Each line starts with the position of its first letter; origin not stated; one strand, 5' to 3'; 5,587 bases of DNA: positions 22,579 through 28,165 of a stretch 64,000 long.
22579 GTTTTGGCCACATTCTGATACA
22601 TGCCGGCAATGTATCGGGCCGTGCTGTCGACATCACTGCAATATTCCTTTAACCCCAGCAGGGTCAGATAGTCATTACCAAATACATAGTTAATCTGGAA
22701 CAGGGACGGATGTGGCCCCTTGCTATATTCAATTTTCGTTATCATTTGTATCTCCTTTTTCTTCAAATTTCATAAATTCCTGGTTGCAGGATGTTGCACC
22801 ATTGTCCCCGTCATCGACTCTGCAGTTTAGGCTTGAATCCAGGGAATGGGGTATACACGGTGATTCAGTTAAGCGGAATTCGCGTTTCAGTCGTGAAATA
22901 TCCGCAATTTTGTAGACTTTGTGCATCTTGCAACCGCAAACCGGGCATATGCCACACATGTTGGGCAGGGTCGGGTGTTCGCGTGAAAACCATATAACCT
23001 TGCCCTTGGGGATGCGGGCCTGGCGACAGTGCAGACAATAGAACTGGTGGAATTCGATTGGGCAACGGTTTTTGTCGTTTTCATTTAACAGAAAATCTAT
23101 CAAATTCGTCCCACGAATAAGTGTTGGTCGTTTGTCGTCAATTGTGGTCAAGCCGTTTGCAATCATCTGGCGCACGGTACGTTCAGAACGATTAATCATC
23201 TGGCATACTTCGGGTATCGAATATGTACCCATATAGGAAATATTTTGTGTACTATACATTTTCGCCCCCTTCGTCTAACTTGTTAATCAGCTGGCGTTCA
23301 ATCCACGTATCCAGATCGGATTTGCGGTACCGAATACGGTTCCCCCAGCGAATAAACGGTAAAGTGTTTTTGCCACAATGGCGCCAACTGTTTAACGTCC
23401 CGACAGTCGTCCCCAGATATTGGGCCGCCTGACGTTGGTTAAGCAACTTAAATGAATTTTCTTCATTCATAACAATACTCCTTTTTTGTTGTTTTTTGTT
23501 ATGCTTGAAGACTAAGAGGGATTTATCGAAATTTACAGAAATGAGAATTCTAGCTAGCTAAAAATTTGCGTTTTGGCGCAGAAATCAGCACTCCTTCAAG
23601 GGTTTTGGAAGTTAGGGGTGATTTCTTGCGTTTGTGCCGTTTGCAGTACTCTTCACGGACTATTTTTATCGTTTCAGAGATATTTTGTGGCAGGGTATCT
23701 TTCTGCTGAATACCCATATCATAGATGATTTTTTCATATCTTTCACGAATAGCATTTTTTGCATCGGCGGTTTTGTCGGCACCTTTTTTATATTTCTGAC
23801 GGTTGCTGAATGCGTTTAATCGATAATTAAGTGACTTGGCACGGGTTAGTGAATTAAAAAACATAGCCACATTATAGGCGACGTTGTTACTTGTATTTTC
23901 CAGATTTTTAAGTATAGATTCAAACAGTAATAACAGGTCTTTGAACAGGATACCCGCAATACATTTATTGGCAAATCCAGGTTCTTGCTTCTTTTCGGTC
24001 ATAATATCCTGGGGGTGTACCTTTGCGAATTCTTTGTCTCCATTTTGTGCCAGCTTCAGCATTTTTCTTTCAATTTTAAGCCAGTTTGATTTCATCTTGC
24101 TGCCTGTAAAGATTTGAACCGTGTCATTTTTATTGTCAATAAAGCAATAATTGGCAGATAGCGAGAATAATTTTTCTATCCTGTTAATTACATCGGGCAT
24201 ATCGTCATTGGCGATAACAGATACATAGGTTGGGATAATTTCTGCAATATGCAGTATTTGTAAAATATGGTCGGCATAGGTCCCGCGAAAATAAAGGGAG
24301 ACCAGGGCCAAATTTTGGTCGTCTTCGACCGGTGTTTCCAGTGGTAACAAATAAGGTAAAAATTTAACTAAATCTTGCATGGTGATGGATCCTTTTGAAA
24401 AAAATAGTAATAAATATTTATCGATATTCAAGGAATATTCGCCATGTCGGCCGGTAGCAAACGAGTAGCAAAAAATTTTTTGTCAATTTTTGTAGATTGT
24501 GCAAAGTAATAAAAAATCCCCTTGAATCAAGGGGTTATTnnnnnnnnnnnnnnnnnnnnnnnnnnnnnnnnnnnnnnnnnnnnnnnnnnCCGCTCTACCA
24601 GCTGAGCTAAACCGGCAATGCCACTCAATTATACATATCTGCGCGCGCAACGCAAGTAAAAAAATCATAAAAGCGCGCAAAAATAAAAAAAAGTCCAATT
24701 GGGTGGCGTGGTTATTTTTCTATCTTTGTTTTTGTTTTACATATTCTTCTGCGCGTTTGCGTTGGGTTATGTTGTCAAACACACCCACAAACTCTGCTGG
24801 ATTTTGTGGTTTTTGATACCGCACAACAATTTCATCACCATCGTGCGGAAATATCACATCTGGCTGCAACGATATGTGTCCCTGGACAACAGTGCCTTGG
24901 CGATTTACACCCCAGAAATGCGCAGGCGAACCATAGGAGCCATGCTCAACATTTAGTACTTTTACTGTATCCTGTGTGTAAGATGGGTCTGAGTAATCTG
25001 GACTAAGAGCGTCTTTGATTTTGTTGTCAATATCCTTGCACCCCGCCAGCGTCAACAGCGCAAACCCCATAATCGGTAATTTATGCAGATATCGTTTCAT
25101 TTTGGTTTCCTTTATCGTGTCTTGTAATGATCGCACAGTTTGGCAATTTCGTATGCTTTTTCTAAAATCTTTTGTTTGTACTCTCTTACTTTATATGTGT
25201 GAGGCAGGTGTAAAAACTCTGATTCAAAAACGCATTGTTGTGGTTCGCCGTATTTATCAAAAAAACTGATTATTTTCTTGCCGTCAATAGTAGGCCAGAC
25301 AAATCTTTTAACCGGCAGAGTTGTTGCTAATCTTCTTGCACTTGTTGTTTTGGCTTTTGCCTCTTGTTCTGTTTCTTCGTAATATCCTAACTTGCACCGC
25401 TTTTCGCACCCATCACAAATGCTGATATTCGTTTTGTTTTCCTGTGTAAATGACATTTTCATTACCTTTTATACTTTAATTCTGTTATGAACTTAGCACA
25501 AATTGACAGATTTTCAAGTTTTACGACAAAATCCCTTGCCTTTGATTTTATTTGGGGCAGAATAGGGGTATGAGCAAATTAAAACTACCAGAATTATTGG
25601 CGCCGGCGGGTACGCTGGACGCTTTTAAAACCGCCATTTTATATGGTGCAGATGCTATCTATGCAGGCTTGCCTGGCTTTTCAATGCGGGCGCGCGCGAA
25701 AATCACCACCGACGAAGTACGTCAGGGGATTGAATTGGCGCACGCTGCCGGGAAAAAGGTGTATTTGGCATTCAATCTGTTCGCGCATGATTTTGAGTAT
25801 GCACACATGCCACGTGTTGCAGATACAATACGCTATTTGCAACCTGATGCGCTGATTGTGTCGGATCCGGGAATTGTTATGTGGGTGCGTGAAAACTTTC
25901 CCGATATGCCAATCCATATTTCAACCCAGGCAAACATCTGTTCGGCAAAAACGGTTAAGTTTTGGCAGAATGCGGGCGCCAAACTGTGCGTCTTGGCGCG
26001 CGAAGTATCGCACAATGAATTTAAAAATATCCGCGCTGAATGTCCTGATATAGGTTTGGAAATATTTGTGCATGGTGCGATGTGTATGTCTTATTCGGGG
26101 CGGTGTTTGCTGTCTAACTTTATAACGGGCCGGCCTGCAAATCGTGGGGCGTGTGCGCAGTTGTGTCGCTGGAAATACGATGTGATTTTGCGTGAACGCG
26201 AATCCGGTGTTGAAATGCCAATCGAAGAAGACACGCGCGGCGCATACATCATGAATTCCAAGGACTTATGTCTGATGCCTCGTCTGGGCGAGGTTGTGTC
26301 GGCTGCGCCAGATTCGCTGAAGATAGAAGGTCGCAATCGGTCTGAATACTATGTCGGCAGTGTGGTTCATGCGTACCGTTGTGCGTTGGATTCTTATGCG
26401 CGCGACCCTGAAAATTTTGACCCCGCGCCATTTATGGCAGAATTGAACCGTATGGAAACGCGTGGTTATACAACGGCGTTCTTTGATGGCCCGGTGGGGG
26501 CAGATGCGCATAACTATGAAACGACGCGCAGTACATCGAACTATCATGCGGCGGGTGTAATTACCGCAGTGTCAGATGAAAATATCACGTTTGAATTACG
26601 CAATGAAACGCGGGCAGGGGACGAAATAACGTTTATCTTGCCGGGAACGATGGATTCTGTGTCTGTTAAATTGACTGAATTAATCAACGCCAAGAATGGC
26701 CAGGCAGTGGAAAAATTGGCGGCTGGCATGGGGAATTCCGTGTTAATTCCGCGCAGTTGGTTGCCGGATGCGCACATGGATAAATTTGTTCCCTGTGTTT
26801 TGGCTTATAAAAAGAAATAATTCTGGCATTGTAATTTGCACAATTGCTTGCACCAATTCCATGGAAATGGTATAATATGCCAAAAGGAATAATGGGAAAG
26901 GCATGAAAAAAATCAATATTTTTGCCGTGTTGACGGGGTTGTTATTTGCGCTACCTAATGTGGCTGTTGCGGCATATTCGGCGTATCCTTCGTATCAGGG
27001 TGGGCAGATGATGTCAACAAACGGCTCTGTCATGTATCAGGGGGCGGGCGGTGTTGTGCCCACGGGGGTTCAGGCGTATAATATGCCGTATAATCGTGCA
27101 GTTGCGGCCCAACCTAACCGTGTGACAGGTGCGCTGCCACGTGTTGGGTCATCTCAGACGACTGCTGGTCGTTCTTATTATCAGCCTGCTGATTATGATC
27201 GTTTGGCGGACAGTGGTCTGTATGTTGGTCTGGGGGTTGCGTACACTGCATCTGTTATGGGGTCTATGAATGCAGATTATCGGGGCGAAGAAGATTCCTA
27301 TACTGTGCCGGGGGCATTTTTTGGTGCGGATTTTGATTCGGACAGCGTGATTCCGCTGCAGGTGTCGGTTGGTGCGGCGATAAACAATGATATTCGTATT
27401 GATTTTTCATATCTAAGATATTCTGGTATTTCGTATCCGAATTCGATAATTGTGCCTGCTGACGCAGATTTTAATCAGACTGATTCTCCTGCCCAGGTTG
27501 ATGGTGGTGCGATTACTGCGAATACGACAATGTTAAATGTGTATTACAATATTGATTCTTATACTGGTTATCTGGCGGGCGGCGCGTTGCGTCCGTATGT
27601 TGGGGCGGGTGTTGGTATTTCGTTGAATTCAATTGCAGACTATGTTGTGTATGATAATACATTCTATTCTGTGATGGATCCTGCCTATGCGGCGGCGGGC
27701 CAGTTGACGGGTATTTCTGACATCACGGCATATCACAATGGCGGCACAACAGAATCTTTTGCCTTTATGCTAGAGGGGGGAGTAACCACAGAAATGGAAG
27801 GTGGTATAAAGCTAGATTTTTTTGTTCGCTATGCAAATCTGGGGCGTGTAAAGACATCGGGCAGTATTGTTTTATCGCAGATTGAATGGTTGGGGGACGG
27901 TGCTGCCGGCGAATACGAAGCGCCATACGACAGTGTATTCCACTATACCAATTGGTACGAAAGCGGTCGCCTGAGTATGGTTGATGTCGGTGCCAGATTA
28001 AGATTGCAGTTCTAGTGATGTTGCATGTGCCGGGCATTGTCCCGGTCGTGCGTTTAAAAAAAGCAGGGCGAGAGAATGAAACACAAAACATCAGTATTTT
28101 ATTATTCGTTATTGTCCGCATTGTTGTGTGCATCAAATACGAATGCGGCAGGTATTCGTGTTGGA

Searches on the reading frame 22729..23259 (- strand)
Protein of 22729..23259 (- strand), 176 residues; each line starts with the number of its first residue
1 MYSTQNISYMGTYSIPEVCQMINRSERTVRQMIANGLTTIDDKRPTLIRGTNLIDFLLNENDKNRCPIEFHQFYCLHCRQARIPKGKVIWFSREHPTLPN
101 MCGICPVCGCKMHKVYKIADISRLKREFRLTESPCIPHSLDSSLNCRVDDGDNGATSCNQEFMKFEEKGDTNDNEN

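Call 16: search_protein_families(library=pfam, proteins=[window:22729-23259:-], max_evalue=0.01)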
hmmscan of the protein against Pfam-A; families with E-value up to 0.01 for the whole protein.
window:22729-23259:- (176 aa): 2 families
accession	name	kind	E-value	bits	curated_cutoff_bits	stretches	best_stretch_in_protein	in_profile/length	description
PF12728.13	HTH_17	-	0.00016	22.3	27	1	13-57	2-47/51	Helix-turn-helix domain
PF08281.18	Sigma70_r4_2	-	0.0057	16.7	25.7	1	9-38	23-52/54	Sigma-70, region 4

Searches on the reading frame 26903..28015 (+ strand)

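Call 16: search_protein_families(library=pfam, proteins=[window:26903-28015:+], max_evalue=0.01)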
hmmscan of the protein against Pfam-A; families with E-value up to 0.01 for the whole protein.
window:26903-28015:+ (370 aa): 1 family
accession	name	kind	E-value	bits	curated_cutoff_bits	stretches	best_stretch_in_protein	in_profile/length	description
PF01617.23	Surface_Ag_2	-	0.0035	17.3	22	0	186-245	114-169/247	Surface antigen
